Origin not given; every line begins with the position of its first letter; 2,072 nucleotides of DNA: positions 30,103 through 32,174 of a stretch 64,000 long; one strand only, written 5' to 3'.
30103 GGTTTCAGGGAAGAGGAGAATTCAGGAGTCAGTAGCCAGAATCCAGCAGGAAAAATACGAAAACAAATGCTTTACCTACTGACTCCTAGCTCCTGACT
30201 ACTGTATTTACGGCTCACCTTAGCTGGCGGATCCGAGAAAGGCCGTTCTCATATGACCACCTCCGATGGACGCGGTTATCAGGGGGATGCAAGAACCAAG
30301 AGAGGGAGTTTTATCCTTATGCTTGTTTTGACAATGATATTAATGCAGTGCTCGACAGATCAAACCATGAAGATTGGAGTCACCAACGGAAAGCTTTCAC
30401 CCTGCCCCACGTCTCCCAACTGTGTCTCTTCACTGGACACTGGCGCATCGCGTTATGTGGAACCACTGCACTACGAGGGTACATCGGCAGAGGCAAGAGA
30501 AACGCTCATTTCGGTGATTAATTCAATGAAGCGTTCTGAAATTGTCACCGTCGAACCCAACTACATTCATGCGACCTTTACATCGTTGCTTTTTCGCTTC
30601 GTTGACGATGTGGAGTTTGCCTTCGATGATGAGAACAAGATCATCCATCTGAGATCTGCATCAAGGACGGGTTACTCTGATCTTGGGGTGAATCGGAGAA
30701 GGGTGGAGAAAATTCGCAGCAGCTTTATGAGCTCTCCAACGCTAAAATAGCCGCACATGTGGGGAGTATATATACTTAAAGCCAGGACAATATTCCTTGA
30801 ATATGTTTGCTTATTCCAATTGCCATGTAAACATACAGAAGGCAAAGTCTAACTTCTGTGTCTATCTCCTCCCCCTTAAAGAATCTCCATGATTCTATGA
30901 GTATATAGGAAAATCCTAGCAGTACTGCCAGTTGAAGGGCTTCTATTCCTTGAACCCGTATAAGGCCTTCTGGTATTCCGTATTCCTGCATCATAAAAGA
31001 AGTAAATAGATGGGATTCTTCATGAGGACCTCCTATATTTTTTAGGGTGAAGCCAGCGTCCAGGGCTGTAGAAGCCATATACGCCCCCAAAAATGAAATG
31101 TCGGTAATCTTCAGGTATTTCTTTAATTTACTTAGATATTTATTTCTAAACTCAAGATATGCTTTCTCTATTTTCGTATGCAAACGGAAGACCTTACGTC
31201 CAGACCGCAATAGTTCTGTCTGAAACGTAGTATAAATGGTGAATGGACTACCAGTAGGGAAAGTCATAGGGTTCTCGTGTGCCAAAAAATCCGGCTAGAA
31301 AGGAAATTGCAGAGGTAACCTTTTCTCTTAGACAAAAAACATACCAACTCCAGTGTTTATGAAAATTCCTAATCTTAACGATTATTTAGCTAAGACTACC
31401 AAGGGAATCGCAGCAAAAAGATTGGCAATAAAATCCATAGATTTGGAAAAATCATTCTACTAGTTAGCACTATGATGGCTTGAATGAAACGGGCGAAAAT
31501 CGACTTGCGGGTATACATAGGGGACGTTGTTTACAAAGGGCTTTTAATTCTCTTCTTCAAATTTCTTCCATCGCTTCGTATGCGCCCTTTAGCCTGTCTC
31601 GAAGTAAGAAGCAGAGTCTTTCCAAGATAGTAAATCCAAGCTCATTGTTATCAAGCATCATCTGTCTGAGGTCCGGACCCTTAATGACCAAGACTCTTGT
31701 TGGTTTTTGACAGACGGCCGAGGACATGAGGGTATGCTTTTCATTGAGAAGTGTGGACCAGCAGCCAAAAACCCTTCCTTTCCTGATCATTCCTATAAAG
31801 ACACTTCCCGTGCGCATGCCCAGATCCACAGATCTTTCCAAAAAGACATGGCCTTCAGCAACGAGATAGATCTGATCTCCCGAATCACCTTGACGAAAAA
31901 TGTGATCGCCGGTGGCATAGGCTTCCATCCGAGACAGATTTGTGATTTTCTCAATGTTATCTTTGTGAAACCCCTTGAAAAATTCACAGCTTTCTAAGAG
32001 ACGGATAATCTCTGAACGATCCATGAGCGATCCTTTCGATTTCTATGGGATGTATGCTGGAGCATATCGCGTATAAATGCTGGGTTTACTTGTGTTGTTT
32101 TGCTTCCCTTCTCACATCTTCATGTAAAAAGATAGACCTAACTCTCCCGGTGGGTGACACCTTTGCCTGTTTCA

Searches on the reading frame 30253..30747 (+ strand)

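Call 15: search_protein_families(library=pfam, proteins=[window:30253-30747:+], max_evalue=0.1)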
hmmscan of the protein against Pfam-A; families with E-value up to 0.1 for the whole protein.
window:30253-30747:+ (165 aa): 2 families
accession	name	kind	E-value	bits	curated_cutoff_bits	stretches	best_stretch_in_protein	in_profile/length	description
PF07386.16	DUF1499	-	3.4e-41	140.7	22.6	1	47-158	1-114/114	Protein of unknown function (DUF1499)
PF25152.1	CD59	-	0.057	13.5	33.9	1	16-63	3-50/127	CD59 glycoprotein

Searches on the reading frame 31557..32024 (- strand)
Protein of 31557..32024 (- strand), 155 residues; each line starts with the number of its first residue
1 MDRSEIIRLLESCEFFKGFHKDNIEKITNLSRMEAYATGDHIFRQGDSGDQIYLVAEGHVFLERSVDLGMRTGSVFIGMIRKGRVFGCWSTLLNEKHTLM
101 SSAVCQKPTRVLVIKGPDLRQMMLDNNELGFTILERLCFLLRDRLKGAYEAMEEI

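Call 15: search_protein_families(library=pfam, proteins=[window:31560-32024:-], max_evalue=0.1)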
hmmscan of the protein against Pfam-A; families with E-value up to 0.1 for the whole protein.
window:31560-32024:- (155 aa): 1 family
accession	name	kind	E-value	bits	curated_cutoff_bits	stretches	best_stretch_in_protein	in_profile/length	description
PF00027.35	cNMP_binding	-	3.2e-12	46.7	27.5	1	35-125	3-88/89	Cyclic nucleotide-binding domain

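Call 16: search_protein_families(library=ncbifam, proteins=[window:31560-32024:-], max_evalue=1)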
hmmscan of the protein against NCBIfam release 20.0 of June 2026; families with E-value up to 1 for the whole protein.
window:31560-32024:- (155 aa): 8 families
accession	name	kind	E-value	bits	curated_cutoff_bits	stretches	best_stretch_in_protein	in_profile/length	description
NF006901.0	PRK09392.1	equivalog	6e-09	35.6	211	1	10-143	9-136/236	transcriptional activator FtrB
NF041163.2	encap_f2b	equivalog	9.9e-08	31.5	400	1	10-130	73-190/450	family 2B encapsulin nanocompartment shell protein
NF050815.1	TransActFtrBCaul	equivalog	4.1e-06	26.2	300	1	15-138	16-133/251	transcriptional activator FtrB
TIGR03697.1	NtcA_cyano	equivalog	5.3e-05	23.1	244.95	1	39-138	1-97/193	global nitrogen regulator NtcA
NF050806.1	TransRegFixKCaul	equivalog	0.0012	18.2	300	1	32-112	24-98/215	transcriptional regulator FixK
NF008732.0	PRK11753.1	equivalog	0.0015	18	266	1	20-142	12-130/214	cAMP-activated global transcriptional regulator CRP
TIGR03896.1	cyc_nuc_ocin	subfamily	0.0034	16.8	161.05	1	18-127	148-252/317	bacteriocin-type transport-associated protein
NF058543.1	ActPatMycb56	equivalog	0.017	14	460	1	14-94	2-78/317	acetyltransferase Pat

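Call 75: find_encoding_contigs(protein=window:31557-32024:-, flank=3000, max_places=4)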
Protein window:31557-32024:- (155 aa): no gene with exactly this product is on record in the collection.
